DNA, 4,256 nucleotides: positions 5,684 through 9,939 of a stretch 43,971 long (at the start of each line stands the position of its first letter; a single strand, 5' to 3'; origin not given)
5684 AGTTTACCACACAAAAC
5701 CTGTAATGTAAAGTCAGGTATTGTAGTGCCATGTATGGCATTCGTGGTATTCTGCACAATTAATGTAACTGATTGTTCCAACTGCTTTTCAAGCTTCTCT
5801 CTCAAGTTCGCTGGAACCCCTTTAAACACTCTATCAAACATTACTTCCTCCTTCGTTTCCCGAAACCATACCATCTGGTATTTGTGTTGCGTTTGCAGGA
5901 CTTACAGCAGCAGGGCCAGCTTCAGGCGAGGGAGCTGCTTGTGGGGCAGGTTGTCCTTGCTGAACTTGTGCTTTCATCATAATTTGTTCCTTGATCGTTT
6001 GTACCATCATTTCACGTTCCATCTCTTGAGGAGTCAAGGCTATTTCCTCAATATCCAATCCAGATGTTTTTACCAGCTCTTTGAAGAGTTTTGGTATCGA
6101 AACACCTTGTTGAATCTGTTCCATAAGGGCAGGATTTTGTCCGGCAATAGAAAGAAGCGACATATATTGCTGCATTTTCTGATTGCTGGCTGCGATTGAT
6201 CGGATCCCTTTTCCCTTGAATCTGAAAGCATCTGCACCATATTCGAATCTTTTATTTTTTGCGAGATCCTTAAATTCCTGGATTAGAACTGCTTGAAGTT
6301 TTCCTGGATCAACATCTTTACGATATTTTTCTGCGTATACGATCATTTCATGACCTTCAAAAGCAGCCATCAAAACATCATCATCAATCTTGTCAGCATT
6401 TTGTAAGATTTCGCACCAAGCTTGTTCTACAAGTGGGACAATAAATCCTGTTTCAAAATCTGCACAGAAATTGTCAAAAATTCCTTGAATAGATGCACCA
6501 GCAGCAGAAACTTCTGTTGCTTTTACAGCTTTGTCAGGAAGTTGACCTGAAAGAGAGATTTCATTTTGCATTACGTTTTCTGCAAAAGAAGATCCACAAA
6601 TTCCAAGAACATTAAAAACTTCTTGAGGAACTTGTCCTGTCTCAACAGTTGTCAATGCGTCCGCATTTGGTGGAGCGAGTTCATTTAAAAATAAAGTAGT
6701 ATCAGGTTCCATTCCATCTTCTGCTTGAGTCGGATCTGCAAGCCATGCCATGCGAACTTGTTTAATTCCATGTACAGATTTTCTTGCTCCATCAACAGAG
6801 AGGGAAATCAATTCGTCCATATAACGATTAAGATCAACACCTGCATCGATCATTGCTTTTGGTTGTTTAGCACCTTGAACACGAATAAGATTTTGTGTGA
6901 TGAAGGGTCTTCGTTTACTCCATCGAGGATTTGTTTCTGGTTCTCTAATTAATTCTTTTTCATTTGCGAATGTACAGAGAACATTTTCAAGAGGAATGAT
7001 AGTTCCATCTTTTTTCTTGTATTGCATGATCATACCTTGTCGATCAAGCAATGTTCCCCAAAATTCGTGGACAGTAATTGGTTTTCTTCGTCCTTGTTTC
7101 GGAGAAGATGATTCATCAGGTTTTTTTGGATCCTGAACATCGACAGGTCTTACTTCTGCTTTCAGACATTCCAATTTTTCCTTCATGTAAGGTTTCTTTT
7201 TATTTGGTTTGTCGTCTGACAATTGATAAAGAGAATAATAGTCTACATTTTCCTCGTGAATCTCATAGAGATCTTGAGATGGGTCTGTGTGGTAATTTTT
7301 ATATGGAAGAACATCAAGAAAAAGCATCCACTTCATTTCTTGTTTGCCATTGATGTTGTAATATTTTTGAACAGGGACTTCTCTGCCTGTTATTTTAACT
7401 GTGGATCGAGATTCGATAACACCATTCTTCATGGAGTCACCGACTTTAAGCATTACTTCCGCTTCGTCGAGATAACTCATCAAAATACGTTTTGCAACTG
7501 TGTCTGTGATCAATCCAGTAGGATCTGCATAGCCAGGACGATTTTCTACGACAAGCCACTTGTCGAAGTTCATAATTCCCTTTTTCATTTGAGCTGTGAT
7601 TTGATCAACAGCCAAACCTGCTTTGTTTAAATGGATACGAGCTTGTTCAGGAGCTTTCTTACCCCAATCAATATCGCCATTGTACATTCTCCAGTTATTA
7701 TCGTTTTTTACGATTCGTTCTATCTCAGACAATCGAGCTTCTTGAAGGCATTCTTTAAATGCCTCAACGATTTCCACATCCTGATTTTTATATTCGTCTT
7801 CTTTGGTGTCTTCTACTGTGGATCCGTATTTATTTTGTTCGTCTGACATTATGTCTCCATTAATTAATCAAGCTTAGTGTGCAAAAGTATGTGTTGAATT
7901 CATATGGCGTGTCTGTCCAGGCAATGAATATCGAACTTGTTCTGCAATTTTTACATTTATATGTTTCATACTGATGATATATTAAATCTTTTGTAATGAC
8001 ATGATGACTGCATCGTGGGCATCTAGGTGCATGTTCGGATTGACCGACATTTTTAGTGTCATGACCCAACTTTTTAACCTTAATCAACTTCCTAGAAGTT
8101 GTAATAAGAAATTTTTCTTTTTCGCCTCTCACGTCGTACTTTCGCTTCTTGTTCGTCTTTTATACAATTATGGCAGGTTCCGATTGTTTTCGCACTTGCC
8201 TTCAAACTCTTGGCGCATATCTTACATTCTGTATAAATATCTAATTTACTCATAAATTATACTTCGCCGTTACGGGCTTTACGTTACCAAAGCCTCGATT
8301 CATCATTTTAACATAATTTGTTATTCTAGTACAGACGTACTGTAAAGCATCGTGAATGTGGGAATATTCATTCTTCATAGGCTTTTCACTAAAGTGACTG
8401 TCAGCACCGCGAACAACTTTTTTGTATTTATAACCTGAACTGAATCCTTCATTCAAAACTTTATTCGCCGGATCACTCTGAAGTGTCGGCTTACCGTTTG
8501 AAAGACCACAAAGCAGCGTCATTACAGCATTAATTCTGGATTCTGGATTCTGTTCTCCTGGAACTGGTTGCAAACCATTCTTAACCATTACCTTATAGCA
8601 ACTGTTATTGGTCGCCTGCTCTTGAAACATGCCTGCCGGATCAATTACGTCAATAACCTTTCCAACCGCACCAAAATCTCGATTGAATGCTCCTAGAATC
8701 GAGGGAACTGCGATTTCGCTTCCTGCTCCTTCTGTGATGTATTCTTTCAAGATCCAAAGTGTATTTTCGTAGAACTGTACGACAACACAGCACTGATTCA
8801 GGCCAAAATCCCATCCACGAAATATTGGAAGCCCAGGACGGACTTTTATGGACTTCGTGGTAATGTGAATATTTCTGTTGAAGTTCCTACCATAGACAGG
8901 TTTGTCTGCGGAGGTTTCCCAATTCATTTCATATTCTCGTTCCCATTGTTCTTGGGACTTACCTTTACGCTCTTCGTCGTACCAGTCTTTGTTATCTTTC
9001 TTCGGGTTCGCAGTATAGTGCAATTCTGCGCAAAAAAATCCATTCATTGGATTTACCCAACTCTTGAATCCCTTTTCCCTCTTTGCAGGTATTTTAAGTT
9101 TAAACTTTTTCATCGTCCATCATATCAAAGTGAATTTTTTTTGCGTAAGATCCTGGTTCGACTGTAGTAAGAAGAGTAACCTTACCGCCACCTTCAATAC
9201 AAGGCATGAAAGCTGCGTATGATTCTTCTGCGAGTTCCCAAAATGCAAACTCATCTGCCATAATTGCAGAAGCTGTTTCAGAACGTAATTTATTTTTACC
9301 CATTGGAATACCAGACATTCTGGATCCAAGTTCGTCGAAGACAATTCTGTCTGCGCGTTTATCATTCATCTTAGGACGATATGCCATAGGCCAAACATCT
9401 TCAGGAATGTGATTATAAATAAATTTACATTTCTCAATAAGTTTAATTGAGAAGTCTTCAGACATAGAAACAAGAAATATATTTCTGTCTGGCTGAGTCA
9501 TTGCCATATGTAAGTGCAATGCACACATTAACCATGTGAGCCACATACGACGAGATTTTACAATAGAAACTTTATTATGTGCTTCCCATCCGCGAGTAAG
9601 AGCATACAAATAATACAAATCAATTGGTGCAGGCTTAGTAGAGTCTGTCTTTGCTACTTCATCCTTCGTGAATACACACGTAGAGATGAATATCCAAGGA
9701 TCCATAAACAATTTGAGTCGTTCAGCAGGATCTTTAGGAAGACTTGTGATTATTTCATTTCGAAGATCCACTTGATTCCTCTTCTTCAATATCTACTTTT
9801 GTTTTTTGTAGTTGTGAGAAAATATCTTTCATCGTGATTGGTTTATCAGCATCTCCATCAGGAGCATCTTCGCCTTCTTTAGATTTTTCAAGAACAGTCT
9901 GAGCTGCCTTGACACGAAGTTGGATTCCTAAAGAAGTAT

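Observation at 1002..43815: Hyper-abundant, strand-symmetric 8/9-mer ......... dispersed through the whole genome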

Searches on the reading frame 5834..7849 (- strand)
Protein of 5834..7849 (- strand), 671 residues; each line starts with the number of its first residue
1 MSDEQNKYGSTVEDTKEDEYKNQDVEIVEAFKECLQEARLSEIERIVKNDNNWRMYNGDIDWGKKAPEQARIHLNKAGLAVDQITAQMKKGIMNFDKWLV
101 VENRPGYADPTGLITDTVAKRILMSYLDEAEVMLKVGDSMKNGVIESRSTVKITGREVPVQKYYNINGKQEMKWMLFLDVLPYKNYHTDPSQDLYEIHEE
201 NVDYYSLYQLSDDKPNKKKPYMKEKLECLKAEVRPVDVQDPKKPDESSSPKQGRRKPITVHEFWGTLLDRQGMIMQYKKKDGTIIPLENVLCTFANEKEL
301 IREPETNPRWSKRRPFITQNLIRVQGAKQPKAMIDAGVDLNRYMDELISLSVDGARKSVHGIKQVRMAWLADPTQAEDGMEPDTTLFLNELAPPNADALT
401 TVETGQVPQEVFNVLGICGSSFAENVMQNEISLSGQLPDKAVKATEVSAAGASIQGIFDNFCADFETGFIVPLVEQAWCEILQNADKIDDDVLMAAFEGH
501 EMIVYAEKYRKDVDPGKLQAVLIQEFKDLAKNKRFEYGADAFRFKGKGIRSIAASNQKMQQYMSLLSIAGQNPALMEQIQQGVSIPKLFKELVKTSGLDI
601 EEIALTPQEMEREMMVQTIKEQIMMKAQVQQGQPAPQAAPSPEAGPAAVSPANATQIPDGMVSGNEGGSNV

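Call 7: search_protein_families(library=phrogs, proteins=[window:5834-7849:-])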
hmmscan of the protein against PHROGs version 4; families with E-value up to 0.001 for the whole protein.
window:5834-7849:- (671 aa): 2 families
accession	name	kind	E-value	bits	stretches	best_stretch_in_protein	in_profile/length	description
phrog_332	-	connector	2.1e-07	30.7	1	441-655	386-554/560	head-tail adaptor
phrog_449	-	connector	8.8e-05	22.2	1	555-641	429-511/520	head-tail adaptor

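Call 8: search_protein_families(library=pfam, proteins=[window:5834-7849:-])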
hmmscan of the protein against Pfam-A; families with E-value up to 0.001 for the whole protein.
window:5834-7849:- (671 aa): 0 families

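Call 20: find_encoding_contigs(protein=window:5834-7849:-, flank=10000, max_places=3)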
Protein window:5834-7849:- (671 aa): 2 contigs read that carry it; 2 places shown.
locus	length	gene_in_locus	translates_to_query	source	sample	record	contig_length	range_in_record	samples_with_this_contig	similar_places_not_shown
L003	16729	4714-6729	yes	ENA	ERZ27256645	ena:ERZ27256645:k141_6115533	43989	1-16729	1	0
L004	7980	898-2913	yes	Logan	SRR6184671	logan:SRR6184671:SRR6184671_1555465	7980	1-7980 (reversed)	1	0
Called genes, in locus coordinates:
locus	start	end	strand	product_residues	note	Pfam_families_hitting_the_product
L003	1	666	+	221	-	?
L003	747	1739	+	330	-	-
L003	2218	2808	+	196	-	-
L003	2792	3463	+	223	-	-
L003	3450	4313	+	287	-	-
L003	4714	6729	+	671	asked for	-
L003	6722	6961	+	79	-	-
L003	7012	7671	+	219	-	-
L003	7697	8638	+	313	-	-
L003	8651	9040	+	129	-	-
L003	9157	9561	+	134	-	-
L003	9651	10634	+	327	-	-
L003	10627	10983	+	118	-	-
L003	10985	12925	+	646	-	-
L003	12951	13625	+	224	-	-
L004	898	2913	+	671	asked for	-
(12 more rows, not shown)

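Call 36: find_homologous_proteins(query=window:5834-7849:-, max_evalue=0.00001)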
Query window:5834-7849:- (671 aa): 9 proteins with E <= 0.00001 among 8000 candidates.
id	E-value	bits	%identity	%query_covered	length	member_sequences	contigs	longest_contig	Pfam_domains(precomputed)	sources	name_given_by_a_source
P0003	0.0e+0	1518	100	100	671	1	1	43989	-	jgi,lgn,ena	-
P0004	3.6e-290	982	65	99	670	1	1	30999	-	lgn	-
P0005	6.1e-101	357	34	95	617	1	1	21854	-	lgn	-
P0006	4.0e-62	229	30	94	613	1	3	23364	-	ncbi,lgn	-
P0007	9.6e-59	218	28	93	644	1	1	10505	PF23899.2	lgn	-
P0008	3.7e-58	216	28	87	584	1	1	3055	-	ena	-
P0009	3.2e-56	209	28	97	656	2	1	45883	PF23899.2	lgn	-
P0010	3.5e-55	206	29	90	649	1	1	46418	PF23899.2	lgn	-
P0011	4.7e-50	189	27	97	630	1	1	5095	-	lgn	-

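Call 37: find_encoding_contigs(protein=P0004, flank=10000, max_places=2)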
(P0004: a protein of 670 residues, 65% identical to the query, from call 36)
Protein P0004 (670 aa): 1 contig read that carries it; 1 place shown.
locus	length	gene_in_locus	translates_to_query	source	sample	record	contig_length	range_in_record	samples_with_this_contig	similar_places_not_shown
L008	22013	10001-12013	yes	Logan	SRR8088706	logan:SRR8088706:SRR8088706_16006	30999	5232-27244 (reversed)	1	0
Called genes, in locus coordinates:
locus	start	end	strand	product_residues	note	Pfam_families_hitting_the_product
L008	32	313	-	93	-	-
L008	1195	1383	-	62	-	-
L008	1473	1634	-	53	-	-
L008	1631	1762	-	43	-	-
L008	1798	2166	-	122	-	-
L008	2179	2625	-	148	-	-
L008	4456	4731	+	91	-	-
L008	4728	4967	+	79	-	-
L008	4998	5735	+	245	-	PF13482:RNase_H_2 (faint), PF01612:DNA_pol_A_exo1 (faint)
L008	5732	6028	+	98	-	-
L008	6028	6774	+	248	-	PF00574:CLP_protease, PF25145:NfeD1b_N (weak)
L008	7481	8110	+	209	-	-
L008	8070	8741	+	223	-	PF03237:Terminase_6N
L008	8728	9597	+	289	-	-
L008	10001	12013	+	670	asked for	-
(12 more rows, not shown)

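Call 38: find_encoding_contigs(protein=P0005, flank=10000, max_places=2)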
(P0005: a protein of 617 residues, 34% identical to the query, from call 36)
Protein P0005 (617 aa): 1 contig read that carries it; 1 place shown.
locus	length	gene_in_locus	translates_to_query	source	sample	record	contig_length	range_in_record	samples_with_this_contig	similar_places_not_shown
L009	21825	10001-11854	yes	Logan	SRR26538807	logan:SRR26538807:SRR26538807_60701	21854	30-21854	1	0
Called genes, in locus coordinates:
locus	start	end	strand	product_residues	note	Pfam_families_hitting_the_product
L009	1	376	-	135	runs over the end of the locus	?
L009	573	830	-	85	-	-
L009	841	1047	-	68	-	-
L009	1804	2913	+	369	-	PF07728:AAA_5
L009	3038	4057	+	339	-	PF13203:DUF2201_N, PF09967:DUF2201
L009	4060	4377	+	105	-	-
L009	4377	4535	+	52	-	-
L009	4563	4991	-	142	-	-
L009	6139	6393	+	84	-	-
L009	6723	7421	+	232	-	PF13482:RNase_H_2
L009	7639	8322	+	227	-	-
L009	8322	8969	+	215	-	PF03354:TerL_ATPase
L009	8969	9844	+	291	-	-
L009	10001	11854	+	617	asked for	-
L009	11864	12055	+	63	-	-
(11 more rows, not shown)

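Call 39: find_encoding_contigs(protein=P0006, flank=10000, max_places=3)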
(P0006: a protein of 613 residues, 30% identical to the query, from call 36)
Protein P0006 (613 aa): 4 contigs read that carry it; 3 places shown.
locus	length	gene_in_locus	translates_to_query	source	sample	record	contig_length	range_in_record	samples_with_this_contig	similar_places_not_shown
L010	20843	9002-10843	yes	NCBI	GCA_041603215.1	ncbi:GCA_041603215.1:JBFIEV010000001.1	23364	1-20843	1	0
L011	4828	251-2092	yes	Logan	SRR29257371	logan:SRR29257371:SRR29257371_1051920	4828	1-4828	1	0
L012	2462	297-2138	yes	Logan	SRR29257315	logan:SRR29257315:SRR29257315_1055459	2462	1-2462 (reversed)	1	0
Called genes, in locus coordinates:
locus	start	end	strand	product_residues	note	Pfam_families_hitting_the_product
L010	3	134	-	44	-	?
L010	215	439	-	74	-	-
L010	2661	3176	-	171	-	PF02348:CTP_transf_3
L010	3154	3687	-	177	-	-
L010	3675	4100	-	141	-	PF13578:Methyltransf_24 (weak)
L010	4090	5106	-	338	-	PF02350:Epimerase_2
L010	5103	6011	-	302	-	PF01408:GFO_IDH_MocA, PF22725:GFO_IDH_MocA_C3 (weak)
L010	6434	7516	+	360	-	PF03102:NeuB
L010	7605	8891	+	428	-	-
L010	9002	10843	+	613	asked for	-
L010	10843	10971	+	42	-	-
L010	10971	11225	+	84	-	-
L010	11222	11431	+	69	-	-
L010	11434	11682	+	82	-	-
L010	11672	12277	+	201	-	-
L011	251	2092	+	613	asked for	-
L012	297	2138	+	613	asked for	-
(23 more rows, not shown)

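Call 45: search_dna_similar(query=window:5834-7849:-, collection=phages, mode=protein, max_rows=25, max_evalue=0.001)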
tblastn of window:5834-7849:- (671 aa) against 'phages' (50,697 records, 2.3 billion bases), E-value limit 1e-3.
No match.

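Call 82: find_related_loci(query=A2, collection=genome_contigs, flank=10000)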
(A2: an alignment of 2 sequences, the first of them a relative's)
Query A2 (671 aa) in genome_contigs; peptide patterns used: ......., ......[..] (x = any residue, [..] = any of these).
433 stretches matched a pattern, but none encodes a relative of the query by tblastn (E <= 1e-3).

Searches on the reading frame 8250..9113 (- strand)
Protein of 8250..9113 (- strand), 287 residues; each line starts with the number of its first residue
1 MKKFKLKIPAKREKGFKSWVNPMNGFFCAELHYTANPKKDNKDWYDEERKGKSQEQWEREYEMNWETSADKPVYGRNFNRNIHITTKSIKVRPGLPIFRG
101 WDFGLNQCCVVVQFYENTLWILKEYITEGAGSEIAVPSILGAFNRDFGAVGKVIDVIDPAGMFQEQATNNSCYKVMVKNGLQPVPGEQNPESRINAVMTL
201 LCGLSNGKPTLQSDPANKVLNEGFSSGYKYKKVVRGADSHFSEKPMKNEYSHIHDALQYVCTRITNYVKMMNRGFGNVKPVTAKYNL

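Call 90: search_dna_similar(query=window:8250-9113:-, collection=phages, mode=protein, max_rows=15, max_evalue=0.001)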
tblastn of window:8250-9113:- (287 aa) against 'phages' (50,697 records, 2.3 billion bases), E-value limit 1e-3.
Records with a match: 25; places in all: 25; records where one place covers at least 80% of the query: 2.
Best place of each record, by identity: <60% 25.
By first word of the organism name: Pseudomonas 6; Burkholderia 5; Rhizobium 4; Caudoviricetes 3; Pelagibacter 1; Methylophilales 1; Vibrio 1; Pasteurella 1; Cronobacter 1; Microcystis 1; and 1 more.
By host as written in the record: - 6; Pseudomonas syringae pv. actinidiae 2; Pseudomonas syringae pv. avii 2; Rhizobium phaseoli N831 2; Candidadtus Pelagibacter sp. HTCC1062 1; Pseudomonas aeruginosa 1; Methylophilales bacterium FZCC2181 1; Vibrio alginolyticus RY-3 1; and 9 more.
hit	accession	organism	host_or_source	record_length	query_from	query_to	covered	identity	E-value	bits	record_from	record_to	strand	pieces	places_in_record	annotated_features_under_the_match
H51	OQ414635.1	Pelagibacter phage EXVC031P Hodr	Candidadtus Pelagibacter sp. HTCC1062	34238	33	287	89%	30.3%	4e-25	110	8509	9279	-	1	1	hypothetical protein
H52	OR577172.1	Pseudomonas phage Rollin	Pseudomonas aeruginosa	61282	39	265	79%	29.9%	8e-19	92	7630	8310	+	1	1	hypothetical protein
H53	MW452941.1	Methylophilales phage MEP301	Methylophilales bacterium FZCC2181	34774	26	260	82%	27.8%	4e-14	78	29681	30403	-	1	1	terminase large subunit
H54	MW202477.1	Caudoviricetes sp.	Manatee Spring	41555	43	264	77%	28.9%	1e-14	79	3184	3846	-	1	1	large subunit terminase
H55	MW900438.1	Vibrio phage vB_ValP_VA-RY-3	Vibrio alginolyticus RY-3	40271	44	260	76%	29.5%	8e-15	80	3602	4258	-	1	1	putative terminase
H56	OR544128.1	Pasteurella phage Pmp11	Pasteurella multocida Past22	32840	71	284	75%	29.1%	4e-21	99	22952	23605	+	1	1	terminase large subunit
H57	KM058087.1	Cronobacter phage vB_CsaP_Ss1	Cronobacter sakazakii ATCC BAA 894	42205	44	261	76%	26.9%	1e-8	62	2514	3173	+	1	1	putative terminase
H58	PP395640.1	Microcystis phage Mwe-JY08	Microcystis wesenbergii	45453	33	260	79%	24.6%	2e-7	58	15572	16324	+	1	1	hypothetical protein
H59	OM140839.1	Pseudomonas phage ZY21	Pseudomonas syringae pv. actinidiae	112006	47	269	78%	24.6%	5e-5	50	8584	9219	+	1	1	large terminase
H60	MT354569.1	Pseudomonas phage phiK7B1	Pseudomonas syringae pv. actinidiae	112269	47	269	78%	24.6%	6e-5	50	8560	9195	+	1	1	large terminase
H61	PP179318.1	Pseudomonas phage Nican01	Pseudomonas syringae CC0094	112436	47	269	78%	24.1%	5e-6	54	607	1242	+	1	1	large terminase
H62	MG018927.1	Pseudomonas phage nickie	Pseudomonas syringae pv. avii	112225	47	269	78%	24.1%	3e-4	48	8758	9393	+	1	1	large terminase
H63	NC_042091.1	Pseudomonas phage nickie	Pseudomonas syringae pv. avii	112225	47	269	78%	24.1%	3e-4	48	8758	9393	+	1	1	terminase large subunit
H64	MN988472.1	Rhizobium phage RHph_TM3_14A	Rhizobium etli T3_14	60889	43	261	76%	24.5%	7e-10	66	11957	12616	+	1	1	terminase large subunit protein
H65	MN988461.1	Rhizobium phage RHph_TM27A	Rhizobium phaseoli N831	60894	43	261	76%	24.5%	7e-10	66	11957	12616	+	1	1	terminase large subunit protein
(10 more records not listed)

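Call 91: search_protein_families(library=phrogs, proteins=[window:8250-9113:-], max_evalue=0.001)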
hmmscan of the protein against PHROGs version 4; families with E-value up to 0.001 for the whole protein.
window:8250-9113:- (287 aa): 1 family
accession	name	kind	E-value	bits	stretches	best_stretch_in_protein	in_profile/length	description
phrog_2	-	head and packaging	9.4e-08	32.2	1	32-264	427-592/807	terminase large subunit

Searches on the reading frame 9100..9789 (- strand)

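Call 91: search_protein_families(library=phrogs, proteins=[window:9100-9789:-], max_evalue=0.001)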
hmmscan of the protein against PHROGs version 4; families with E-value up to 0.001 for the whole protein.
window:9100-9789:- (229 aa): 1 family
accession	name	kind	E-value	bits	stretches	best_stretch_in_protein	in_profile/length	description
phrog_2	-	head and packaging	1.7e-06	28.1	1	66-222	275-414/807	terminase large subunit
